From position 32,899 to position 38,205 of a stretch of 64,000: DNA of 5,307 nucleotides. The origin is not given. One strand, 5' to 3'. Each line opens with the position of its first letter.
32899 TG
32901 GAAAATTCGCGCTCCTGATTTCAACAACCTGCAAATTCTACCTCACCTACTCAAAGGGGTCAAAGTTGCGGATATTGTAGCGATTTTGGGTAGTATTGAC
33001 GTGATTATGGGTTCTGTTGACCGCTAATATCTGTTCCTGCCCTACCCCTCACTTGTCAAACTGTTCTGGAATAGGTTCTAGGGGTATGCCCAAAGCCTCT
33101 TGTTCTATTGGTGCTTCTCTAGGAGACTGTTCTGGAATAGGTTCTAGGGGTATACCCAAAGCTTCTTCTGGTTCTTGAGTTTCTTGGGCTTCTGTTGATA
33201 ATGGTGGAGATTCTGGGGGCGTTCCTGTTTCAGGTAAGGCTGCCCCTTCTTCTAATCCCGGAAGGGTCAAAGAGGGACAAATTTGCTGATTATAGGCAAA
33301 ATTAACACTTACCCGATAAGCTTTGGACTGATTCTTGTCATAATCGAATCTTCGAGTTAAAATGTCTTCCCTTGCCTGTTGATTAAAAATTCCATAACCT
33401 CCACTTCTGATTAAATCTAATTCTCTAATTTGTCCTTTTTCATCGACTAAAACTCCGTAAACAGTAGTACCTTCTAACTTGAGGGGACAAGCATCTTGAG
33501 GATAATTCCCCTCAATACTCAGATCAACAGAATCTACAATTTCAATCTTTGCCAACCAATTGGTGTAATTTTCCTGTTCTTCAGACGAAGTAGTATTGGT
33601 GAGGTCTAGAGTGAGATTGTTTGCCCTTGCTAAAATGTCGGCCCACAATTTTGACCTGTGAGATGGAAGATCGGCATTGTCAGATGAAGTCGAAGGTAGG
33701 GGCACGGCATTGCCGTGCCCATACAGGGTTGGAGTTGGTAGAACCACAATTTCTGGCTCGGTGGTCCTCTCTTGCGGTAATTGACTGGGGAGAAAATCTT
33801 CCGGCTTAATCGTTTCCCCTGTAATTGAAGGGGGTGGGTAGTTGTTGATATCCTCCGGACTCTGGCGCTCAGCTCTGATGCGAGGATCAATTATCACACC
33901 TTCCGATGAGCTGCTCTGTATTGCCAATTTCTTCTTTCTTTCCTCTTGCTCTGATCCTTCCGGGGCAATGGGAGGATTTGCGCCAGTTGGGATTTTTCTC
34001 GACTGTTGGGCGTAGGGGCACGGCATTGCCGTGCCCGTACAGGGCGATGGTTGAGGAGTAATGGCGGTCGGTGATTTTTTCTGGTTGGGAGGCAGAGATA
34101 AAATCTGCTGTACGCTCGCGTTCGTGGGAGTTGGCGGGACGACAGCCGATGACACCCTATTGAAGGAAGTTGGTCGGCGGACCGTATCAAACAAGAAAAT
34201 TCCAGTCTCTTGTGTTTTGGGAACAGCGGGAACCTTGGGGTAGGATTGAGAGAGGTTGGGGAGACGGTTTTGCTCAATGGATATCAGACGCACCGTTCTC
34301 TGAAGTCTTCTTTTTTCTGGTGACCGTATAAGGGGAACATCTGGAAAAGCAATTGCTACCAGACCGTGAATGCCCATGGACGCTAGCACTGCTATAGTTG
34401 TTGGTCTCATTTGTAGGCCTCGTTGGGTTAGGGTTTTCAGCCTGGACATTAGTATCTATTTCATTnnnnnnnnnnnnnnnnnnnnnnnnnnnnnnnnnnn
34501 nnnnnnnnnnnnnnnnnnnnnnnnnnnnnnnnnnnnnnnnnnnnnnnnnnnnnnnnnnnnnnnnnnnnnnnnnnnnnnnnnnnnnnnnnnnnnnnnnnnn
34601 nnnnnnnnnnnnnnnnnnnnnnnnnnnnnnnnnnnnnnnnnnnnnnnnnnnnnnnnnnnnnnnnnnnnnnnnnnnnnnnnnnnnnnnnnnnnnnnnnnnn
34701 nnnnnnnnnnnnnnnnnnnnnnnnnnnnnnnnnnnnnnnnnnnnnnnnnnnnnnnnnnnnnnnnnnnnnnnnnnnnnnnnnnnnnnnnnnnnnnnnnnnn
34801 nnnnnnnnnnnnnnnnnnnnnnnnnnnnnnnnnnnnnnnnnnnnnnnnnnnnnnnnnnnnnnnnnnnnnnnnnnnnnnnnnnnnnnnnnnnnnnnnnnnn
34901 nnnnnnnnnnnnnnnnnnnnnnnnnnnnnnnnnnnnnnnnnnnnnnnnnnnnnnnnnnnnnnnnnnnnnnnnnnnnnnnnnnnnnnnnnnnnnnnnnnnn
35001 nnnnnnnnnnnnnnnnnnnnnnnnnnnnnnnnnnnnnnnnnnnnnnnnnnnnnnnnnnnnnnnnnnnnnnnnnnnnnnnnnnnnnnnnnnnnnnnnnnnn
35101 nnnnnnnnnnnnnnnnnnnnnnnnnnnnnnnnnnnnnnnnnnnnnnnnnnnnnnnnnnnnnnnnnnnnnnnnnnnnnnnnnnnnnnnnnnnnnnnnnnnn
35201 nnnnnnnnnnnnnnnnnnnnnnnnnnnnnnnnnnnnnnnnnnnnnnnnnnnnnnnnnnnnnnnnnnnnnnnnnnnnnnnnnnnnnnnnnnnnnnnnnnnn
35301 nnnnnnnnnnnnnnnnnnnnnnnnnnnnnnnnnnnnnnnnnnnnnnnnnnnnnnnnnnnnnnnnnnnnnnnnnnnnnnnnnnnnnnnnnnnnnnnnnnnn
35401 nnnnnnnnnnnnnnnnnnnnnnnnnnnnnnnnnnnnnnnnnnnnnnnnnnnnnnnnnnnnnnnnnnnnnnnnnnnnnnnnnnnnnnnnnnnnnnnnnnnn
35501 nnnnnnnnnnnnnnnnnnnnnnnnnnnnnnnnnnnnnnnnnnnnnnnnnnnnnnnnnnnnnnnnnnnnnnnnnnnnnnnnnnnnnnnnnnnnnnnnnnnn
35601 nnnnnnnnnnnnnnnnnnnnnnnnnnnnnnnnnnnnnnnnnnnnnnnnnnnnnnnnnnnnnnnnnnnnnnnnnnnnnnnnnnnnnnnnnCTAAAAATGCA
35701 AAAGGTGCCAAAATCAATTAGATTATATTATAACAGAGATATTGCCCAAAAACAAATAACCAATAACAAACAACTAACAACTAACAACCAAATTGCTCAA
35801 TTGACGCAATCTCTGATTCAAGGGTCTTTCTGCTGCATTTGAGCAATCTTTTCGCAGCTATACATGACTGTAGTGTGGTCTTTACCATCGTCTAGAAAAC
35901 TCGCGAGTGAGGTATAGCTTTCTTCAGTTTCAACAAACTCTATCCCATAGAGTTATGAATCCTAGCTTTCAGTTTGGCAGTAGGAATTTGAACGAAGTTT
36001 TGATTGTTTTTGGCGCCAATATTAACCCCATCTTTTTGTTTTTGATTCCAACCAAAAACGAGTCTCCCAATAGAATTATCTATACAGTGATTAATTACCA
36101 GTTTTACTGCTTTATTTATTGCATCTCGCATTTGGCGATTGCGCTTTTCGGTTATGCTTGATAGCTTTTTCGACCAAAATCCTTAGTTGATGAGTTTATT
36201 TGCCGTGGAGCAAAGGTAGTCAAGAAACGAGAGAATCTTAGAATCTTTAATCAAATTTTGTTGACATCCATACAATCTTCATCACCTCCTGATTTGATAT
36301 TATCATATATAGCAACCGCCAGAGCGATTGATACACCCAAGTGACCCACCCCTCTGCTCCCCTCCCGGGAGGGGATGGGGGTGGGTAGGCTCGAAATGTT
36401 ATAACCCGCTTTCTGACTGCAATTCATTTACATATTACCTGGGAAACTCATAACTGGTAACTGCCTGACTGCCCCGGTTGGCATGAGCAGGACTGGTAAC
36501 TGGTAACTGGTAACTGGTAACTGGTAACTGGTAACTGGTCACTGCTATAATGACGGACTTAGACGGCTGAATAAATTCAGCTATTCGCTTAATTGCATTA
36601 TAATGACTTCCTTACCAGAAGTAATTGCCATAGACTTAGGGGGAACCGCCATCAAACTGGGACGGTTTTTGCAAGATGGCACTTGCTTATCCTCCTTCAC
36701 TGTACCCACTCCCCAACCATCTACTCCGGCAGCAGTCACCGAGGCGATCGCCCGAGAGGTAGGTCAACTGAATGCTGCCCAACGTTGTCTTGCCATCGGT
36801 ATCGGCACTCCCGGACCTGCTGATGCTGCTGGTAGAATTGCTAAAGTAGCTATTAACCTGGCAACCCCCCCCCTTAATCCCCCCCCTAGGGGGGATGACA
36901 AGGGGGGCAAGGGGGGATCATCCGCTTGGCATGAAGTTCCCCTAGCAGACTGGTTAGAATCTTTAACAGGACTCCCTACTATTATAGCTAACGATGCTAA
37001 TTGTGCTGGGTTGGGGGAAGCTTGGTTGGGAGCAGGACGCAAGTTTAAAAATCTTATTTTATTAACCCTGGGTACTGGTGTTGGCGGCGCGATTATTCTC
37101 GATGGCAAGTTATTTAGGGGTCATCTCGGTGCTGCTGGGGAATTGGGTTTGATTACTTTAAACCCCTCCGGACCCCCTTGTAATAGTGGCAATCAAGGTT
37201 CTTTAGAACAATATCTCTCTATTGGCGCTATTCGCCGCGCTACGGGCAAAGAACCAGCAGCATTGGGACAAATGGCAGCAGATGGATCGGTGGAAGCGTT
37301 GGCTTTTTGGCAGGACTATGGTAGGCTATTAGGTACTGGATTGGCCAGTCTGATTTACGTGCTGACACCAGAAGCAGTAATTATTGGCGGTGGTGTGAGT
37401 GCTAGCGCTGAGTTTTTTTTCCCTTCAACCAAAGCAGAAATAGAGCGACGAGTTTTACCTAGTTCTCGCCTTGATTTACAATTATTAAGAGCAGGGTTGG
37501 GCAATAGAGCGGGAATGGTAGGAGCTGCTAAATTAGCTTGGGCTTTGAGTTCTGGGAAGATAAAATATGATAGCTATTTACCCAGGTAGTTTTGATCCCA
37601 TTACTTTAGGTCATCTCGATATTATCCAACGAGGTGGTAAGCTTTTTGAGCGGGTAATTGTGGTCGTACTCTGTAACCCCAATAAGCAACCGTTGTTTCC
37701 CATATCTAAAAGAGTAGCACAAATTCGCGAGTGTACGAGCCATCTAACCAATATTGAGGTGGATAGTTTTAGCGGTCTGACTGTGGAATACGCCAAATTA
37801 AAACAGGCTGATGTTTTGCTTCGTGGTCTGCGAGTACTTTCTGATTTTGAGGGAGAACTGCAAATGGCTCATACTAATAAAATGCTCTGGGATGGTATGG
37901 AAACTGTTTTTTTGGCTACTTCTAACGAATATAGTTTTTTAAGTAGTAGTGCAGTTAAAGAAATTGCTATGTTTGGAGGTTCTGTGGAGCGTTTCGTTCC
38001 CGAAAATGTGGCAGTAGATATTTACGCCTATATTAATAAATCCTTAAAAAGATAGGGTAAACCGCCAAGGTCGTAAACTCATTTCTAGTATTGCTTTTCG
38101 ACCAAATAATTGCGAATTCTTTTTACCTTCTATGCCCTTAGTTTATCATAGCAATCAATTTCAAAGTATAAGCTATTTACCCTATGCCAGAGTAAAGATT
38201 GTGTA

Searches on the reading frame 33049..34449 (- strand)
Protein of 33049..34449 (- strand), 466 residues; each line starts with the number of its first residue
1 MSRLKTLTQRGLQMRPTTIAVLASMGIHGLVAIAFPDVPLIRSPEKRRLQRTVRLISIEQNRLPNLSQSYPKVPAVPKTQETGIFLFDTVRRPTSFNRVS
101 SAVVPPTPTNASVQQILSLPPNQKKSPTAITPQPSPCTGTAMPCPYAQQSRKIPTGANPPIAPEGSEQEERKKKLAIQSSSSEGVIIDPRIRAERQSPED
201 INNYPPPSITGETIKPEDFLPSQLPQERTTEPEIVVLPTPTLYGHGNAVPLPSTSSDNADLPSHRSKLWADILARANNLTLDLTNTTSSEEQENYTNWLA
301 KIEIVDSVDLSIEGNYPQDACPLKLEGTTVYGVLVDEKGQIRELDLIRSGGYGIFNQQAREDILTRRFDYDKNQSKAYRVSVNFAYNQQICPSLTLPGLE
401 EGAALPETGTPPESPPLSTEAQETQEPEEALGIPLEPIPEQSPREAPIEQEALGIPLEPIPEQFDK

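Call 53: search_protein_families(library=pfam, proteins=[window:33049-34449:-], max_evalue=0.01)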
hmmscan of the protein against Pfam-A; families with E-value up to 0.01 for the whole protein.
window:33049-34449:- (466 aa): 1 family
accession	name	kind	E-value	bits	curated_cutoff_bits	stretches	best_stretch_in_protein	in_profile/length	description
PF03544.19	TonB_C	-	3.2e-09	37.5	24.6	1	315-387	4-78/79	Gram-negative bacterial TonB protein C-terminal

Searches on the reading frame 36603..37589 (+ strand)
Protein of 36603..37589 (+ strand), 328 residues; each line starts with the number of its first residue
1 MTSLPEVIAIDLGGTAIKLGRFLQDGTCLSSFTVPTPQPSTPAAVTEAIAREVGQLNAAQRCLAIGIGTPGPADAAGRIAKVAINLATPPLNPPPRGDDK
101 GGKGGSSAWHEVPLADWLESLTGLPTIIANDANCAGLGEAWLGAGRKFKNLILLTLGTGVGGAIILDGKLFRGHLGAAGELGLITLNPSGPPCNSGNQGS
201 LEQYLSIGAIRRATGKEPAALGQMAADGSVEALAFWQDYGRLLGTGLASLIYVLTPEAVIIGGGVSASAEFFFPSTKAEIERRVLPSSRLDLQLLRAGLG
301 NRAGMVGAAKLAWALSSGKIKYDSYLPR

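Call 53: search_protein_families(library=pfam, proteins=[window:36603-37589:+], max_evalue=0.01)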
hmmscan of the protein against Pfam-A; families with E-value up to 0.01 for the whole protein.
window:36603-37589:+ (328 aa): 1 family
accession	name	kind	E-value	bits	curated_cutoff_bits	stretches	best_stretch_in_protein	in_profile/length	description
PF00480.26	ROK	-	5.8e-56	190.6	22.9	1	8-312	2-291/294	ROK family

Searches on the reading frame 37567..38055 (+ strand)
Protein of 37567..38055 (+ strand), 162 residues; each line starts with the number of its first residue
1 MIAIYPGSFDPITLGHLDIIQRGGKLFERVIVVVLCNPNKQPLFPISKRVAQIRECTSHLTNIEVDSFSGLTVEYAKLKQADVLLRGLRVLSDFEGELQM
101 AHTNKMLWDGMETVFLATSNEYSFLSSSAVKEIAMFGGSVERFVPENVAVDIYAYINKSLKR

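Call 22: find_encoding_contigs(protein=window:37567-38055:+, flank=10000, max_places=6)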
Protein window:37567-38055:+ (162 aa): no gene with exactly this product is on record in the collection.
